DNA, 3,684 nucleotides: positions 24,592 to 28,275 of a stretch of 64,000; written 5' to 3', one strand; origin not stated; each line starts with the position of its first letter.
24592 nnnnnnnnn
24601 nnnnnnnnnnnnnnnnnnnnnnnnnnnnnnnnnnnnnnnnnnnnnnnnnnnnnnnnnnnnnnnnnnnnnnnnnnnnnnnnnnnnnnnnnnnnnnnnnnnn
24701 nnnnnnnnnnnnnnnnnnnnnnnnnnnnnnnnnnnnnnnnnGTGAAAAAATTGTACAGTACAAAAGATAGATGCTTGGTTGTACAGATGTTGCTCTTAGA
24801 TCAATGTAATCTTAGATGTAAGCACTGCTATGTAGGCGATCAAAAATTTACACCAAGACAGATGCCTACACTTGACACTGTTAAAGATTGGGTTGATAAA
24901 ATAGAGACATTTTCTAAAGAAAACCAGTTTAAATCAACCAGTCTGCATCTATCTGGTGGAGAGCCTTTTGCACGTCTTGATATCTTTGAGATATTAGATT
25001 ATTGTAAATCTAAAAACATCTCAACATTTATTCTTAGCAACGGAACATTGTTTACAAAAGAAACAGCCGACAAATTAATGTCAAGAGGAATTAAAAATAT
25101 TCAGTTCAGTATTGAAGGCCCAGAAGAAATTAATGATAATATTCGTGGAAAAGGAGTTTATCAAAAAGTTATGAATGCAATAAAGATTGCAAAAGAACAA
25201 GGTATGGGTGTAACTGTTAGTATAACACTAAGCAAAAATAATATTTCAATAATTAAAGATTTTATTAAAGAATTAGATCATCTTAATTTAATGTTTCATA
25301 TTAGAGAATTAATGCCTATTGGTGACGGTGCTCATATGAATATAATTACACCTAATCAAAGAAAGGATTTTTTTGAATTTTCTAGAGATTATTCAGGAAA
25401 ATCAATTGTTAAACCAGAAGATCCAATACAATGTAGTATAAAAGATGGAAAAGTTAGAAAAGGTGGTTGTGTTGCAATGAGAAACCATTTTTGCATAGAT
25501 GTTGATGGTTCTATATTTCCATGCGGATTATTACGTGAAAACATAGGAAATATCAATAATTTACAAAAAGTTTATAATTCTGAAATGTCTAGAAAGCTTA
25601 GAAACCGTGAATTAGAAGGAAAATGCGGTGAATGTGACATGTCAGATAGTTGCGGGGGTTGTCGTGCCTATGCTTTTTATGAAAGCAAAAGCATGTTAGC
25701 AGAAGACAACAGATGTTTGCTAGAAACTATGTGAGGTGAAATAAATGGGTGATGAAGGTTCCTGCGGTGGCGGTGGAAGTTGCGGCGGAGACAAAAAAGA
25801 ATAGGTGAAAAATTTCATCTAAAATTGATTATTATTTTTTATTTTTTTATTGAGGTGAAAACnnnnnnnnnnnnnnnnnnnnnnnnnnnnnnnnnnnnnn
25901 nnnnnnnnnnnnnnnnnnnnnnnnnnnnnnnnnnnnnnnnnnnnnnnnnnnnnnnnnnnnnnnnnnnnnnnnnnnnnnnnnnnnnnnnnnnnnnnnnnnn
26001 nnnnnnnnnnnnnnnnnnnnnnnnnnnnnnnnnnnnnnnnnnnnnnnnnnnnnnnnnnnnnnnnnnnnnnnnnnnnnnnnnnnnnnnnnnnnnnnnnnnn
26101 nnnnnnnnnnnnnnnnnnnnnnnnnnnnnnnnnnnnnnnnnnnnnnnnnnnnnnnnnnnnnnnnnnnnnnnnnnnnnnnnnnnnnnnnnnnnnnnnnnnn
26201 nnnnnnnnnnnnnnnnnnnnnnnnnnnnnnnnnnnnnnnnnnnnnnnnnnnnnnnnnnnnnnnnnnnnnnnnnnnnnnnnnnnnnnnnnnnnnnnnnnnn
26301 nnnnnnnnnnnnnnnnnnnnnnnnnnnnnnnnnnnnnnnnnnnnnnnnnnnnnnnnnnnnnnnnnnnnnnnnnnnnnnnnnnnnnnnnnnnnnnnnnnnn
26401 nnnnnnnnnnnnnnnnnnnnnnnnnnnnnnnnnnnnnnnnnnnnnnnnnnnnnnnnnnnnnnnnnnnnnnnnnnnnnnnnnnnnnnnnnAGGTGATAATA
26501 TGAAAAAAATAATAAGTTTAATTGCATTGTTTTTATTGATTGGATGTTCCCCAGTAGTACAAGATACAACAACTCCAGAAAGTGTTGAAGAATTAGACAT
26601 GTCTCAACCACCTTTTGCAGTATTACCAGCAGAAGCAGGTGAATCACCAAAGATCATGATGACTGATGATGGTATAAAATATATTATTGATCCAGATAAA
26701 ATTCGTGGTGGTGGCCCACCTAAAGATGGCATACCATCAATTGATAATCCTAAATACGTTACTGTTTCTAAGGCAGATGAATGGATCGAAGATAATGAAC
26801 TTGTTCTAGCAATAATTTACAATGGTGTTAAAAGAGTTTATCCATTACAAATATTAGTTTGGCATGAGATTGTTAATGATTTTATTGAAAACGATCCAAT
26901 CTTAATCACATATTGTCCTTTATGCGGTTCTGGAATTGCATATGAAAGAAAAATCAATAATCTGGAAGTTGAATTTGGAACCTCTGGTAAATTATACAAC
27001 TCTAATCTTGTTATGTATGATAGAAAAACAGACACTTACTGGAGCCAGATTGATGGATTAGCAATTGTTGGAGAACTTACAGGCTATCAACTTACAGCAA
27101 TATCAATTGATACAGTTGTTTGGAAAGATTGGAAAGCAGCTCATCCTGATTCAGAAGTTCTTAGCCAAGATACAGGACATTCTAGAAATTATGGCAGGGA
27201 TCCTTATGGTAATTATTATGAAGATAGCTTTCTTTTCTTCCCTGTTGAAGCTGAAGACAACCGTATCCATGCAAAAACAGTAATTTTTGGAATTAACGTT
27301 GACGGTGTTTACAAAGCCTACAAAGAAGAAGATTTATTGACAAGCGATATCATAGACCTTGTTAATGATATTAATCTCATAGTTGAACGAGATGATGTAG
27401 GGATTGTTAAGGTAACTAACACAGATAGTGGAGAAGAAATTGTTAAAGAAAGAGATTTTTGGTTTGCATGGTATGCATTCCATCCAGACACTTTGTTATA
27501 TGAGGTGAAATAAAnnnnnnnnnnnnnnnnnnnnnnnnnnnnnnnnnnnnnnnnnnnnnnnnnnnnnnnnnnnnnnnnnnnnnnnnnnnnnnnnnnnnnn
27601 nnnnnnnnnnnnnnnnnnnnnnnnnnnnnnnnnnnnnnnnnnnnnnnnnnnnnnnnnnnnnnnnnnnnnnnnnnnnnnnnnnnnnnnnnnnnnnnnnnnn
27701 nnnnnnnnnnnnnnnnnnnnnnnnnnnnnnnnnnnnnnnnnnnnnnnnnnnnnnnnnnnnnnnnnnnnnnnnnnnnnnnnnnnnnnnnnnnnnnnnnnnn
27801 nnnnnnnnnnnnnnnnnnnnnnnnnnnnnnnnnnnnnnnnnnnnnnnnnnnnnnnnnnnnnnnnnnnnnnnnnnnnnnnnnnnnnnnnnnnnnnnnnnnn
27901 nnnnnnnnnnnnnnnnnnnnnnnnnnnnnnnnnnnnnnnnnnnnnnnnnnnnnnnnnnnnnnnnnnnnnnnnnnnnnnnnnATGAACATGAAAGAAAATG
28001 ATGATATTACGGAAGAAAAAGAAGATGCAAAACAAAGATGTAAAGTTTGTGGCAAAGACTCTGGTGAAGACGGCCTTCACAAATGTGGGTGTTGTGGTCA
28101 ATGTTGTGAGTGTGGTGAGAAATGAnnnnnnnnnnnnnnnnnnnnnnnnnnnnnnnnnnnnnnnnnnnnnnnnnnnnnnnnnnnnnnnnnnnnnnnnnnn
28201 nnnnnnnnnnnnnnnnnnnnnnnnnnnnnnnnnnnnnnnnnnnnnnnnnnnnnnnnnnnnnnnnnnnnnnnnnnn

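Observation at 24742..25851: Radical SAM/SPASM enzyme immediately followed by a 19-aa Cys/Gly peptide with its own SD and terminator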

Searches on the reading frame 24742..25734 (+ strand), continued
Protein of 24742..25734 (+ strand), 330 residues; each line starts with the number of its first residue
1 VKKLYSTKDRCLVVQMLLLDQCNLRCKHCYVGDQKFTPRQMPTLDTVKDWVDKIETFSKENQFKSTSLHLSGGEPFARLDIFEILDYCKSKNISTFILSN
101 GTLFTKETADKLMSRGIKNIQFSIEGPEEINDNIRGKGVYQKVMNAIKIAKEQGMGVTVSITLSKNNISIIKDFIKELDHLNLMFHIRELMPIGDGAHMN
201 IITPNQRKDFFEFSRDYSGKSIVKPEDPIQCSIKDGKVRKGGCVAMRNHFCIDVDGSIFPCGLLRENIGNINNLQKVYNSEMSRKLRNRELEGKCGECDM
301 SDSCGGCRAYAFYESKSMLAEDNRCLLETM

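Call 61: search_protein_families(library=ncbifam, proteins=[L090:36-1118:+, L091:3382-4515:+, L090:1115-2620:+, L091:4512-5963:+, L005:2865-3158:+, L090:3822-4220:+], max_evalue=0.001)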
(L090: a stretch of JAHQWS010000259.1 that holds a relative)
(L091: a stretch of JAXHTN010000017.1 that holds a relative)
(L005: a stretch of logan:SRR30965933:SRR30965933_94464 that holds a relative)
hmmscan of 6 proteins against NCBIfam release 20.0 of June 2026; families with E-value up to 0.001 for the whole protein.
L090:36-1118:+ (360 aa): 0 families

L091:3382-4515:+ (377 aa): 0 families

L090:1115-2620:+ (501 aa): 24 families
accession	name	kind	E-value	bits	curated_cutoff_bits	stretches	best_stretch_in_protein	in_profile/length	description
TIGR03471.1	HpnJ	equivalog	1e-34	120.2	577.6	1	103-408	118-419/472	hopanoid biosynthesis associated radical SAM protein HpnJ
TIGR04479.1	bcpD_PhpK_rSAM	subfamily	6.2e-30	104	600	1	183-350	240-408/504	PhpK family radical SAM P-methyltransferase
TIGR04385.1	B12_rSAM_cofa1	equivalog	4e-28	98.8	450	1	95-355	103-368/438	B12 lower ligand biosynthesis radical SAM protein BzaD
TIGR02026.1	BchE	equivalog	2.1e-27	96.2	481.35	1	23-433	20-436/497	magnesium-protoporphyrin IX monomethyl ester anaerobic oxidative cyclase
NF050148.1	rSAM_ApyD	equivalog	3.7e-24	85.1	750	1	55-374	68-391/645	RiPP biosynthesis radical SAM protein ApyD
TIGR04013.1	B12_SAM_MJ_1487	hypoth_equivalog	9.5e-24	83.9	251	1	85-375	64-356/382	TIGR04013 family B12-binding domain/radical SAM domain-containing protein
TIGR04072.2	rSAM_ladder_B12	equivalog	5.6e-23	81.3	360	1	89-385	96-381/443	lipid biosynthesis B12-binding/radical SAM protein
TIGR04014.1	B12_SAM_MJ_0865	equivalog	7.9e-23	80.9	360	1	85-393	62-374/434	methyl-coenzyme M reductase glutamine C-methyltransferase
NF033070.1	rSAM_AprD4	equivalog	1.1e-20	74.1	500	1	158-383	169-397/456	AprD4 family radical SAM diol-dehydratase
NF038361.1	rSAM_Sden_1168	equivalog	1e-19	70.5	575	1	111-380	196-477/560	Sden_1168 family B12-binding radical SAM P-methyltransferase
NF045585.1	rSAM_slr0320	equivalog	3e-12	45.8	775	1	152-359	201-417/511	photosystem II high light acclimation radical SAM protein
TIGR04367.1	HpnR_B12_rSAM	equivalog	5.9e-12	44.9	650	1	23-324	20-326/490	hopanoid C-3 methylase HpnR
TIGR03975.1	rSAM_ocin_1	subfamily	8.2e-12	44.4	281.85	1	69-375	134-453/606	RiPP maturation radical SAM C-methyltransferase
TIGR04190.1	B12_SAM_Ta0216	equivalog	4.4e-10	38.8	500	1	78-356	94-396/554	TIGR04190 family B12-binding domain/radical SAM domain protein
NF040542.1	rSAM_RCCLKC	equivalog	5.8e-10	38.9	450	1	94-326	81-325/423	arsinothricin biosynthesis radical SAM protein ArsL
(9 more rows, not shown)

L091:4512-5963:+ (483 aa): 21 families
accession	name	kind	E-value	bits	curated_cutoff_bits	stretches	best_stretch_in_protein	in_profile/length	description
TIGR02026.1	BchE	equivalog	1e-41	143.3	481.35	1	16-343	19-364/497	magnesium-protoporphyrin IX monomethyl ester anaerobic oxidative cyclase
TIGR03471.1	HpnJ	equivalog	2.6e-32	112.3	577.6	1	22-382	37-400/472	hopanoid biosynthesis associated radical SAM protein HpnJ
NF050148.1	rSAM_ApyD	equivalog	4.9e-27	94.6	750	1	63-367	83-391/645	RiPP biosynthesis radical SAM protein ApyD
TIGR04014.1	B12_SAM_MJ_0865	equivalog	8.7e-25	87.4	360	2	28-219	20-202/434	methyl-coenzyme M reductase glutamine C-methyltransferase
TIGR04072.2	rSAM_ladder_B12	equivalog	2e-22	79.4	360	1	77-345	91-350/443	lipid biosynthesis B12-binding/radical SAM protein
TIGR04479.1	bcpD_PhpK_rSAM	subfamily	4.8e-22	78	600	1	178-342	242-407/504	PhpK family radical SAM P-methyltransferase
TIGR04385.1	B12_rSAM_cofa1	equivalog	8.1e-19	68.1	450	1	69-344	86-364/438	B12 lower ligand biosynthesis radical SAM protein BzaD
TIGR04295.1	B12_rSAM_oligo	hypoth_equivalog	2.7e-18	65.9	400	1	22-311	28-328/422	TIGR04295 family B12-binding domain-containing radical SAM protein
TIGR04013.1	B12_SAM_MJ_1487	hypoth_equivalog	6.8e-18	64.7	251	2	278-368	267-356/382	TIGR04013 family B12-binding domain/radical SAM domain-containing protein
NF033070.1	rSAM_AprD4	equivalog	2.6e-17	62.8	500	1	91-378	111-399/456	AprD4 family radical SAM diol-dehydratase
NF038361.1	rSAM_Sden_1168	equivalog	1.3e-16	60.3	575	1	85-373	172-477/560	Sden_1168 family B12-binding radical SAM P-methyltransferase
NF040542.1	rSAM_RCCLKC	equivalog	3.2e-16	59.5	450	1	19-315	13-321/423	arsinothricin biosynthesis radical SAM protein ArsL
TIGR04367.1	HpnR_B12_rSAM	equivalog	2.9e-13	49.2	650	1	3-313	3-322/490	hopanoid C-3 methylase HpnR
NF040546.1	rSAM_CUAEP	equivalog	2.1e-12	46.5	500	1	18-312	12-309/468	CUAEP/CCAEP-tail radical SAM (seleno)protein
NF033712.0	B12_rSAM_KedN5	subfamily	4.7e-09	35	700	1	56-235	63-252/624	KedN5 family methylcobalamin-dependent radical SAM C-methyltransferase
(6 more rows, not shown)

L005:2865-3158:+ (97 aa): 0 families

L090:3822-4220:+ (132 aa): 0 families

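Call 74: predict_structure(alignment_id=A5)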
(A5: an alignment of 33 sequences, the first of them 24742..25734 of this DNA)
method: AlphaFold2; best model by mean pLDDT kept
length: 330 residues; sequences in the alignment: 33
mean_pLDDT: 89.9   pTM: 0.89
mean pLDDT of the five models: 89.9, 89.1, 88.9, 87.9, 86.7
residues with pLDDT >= 90: 237; 70-90: 65; 50-70: 22; < 50: 6
segments of 3 or more residues with pLDDT < 50: 236-239
pLDDT, mean of each block of 10 residues (from residue 1): 70 92 87 73 96 98 95 92 98 96 98 95 97 96 98 97 95 98 93 90 92 93 74 51 84 96 93 97 93 87 83 94 75
secondary structure, 60 per line:
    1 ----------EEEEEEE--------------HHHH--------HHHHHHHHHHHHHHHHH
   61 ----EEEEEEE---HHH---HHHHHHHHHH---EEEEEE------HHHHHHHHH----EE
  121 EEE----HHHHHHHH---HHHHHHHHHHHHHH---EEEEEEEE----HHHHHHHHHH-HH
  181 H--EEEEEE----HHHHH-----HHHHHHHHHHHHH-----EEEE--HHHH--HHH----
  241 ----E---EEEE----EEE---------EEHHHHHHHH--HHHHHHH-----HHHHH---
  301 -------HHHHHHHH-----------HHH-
elements in order: E11-17 H32-35 H44-60 E65-71 H81-90 E94-99 H106-114 E119-123 H128-135 H139-152 E156-163 H168-177 E184-189 H194-198 H204-216 E222-225 H228-231 E249-252 E257-259 H271-278 H281-287 H293-297 H308-315

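Call 78: fold_search(model_id=the predicted structure, library=pdb)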
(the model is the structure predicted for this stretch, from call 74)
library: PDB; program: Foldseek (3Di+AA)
matches with E <= 10: 1710; with E <= 0.001: 130
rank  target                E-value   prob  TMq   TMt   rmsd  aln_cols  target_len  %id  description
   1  5v1s_A                2.6e-16  1.00  0.72  0.57   5.5       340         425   19  Crystal structure of Streptococcus suis SuiB bound to S-adenosylmethionine (released 2017-08-30)
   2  5v1q_A                1.7e-15  1.00  0.71  0.56   5.3       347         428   19  Crystal structure of Streptococcus suis SuiB (released 2017-08-30)
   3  5v1q_B                3.0e-15  1.00  0.70  0.55   5.8       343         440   17  Crystal structure of Streptococcus suis SuiB (released 2017-08-30)
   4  5v1t_A                4.0e-15  1.00  0.72  0.56   5.7       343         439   18  Crystal structure of Streptococcus suis SuiB bound to precursor peptide SuiA (released 2017-08-30)
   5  6efn                  8.3e-15  1.00  0.69  0.60   4.7       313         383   19  Structure of a RiPP maturase, SkfB (released 2018-10-24)
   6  4k39_A                2.3e-14  1.00  0.75  0.69   4.7       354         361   19  Native anSMEcpe with bound AdoMet and Cp18Cys peptide (released 2013-05-08)
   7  4k36_B                2.5e-14  1.00  0.75  0.69   4.7       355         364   20  His6 tagged anSMEcpe with bound AdoMet (released 2013-05-08)
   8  4k39_B                6.5e-14  1.00  0.74  0.69   4.6       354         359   20  Native anSMEcpe with bound AdoMet and Cp18Cys peptide (released 2013-05-08)
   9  4k36_A                6.9e-14  1.00  0.75  0.66   4.8       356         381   20  His6 tagged anSMEcpe with bound AdoMet (released 2013-05-08)
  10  4k38_A                8.7e-14  1.00  0.75  0.68   4.9       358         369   19  Native anSMEcpe with bound AdoMet and Kp18Cys peptide (released 2013-05-08)
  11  5v1s_B                1.4e-13  1.00  0.68  0.54   5.7       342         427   18  Crystal structure of Streptococcus suis SuiB bound to S-adenosylmethionine (released 2017-08-30)
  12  4k37_A                2.2e-13  1.00  0.76  0.69   4.7       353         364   19  Native anSMEcpe with bound AdoMet (released 2013-05-08)
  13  4k37_B                2.7e-13  1.00  0.75  0.68   4.7       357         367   19  Native anSMEcpe with bound AdoMet (released 2013-05-08)
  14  4k38_B                6.0e-13  1.00  0.75  0.69   4.7       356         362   20  Native anSMEcpe with bound AdoMet and Kp18Cys peptide (released 2013-05-08)
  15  7vob                  7.6e-13  1.00  0.63  0.64   8.4       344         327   14  The crystal structure of a Radical SAM Enzyme BlsE involved in the Biosynthesis of Blasticidin S (released 2022-05-04)
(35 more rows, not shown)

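Call 81: find_related_loci(query=A2, collection=viral_contigs, flank=3000)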
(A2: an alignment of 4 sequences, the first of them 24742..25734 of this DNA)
Query A2 (330 aa) in viral_contigs; peptide patterns used: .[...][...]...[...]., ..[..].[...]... (x = any residue, [..] = any of these).
141 stretches matched a pattern; 14 encode a relative of the query (tblastn E <= 1e-3); 14 distinct loci.
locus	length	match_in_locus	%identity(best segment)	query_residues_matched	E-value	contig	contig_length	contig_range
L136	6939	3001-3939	28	7-313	4e-27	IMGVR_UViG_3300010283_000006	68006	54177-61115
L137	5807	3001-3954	23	14-318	7e-17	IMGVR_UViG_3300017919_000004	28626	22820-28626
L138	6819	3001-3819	22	12-285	7e-15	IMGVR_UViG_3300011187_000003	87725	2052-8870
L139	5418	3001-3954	23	14-318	7e-17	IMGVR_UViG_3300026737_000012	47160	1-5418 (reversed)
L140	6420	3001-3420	31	18-178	4e-13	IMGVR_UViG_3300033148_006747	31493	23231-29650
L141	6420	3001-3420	31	18-178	4e-13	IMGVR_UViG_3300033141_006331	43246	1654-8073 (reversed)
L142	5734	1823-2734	22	20-307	3e-10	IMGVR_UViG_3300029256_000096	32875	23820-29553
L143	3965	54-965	22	20-307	8e-10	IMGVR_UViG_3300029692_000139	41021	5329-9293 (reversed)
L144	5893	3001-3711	22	12-284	3e-9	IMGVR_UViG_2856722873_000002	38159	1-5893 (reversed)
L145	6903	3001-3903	24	14-306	6e-8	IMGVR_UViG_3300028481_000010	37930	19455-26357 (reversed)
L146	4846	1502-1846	30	20-135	4e-7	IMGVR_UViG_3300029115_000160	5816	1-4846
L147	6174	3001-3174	33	14-76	4e-6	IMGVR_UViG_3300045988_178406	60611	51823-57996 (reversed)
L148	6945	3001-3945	25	16-320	2e-6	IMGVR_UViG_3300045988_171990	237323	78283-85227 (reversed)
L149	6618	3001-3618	24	14-195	5e-5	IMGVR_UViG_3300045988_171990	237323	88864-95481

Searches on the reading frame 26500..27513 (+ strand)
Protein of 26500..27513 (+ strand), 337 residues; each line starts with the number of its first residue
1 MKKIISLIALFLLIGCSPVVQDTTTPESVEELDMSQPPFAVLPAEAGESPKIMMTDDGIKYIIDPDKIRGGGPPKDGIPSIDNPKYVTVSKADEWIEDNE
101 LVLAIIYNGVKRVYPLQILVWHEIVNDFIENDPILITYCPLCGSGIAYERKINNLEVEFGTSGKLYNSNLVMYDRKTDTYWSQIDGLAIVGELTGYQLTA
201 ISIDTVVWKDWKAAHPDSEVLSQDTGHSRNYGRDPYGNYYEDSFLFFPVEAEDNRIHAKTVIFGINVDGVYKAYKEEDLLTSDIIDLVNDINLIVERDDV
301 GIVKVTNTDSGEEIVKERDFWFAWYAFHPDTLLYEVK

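Call 6: search_protein_families(library=pfam, proteins=[window:26500-27513:+], max_evalue=0.01)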
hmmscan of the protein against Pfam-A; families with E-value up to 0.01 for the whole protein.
window:26500-27513:+ (337 aa): 1 family
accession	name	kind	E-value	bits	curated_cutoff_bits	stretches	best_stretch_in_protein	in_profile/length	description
PF11376.13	DUF3179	-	3.5e-95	319.2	27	2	75-286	1-212/292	Protein of unknown function (DUF3179)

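Call 9: search_protein_families(library=ncbifam, proteins=[window:26500-27513:+], max_evalue=0.01)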
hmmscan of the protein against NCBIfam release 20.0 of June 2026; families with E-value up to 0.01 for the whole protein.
window:26500-27513:+ (337 aa): 0 families

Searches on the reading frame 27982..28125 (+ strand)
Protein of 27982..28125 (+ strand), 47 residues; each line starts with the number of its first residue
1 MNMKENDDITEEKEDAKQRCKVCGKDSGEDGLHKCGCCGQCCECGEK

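Call 61: search_protein_families(library=ncbifam, proteins=[window:27982-28125:+], max_evalue=0.001)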
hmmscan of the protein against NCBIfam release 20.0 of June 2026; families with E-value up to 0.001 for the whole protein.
window:27982-28125:+ (47 aa): 0 families
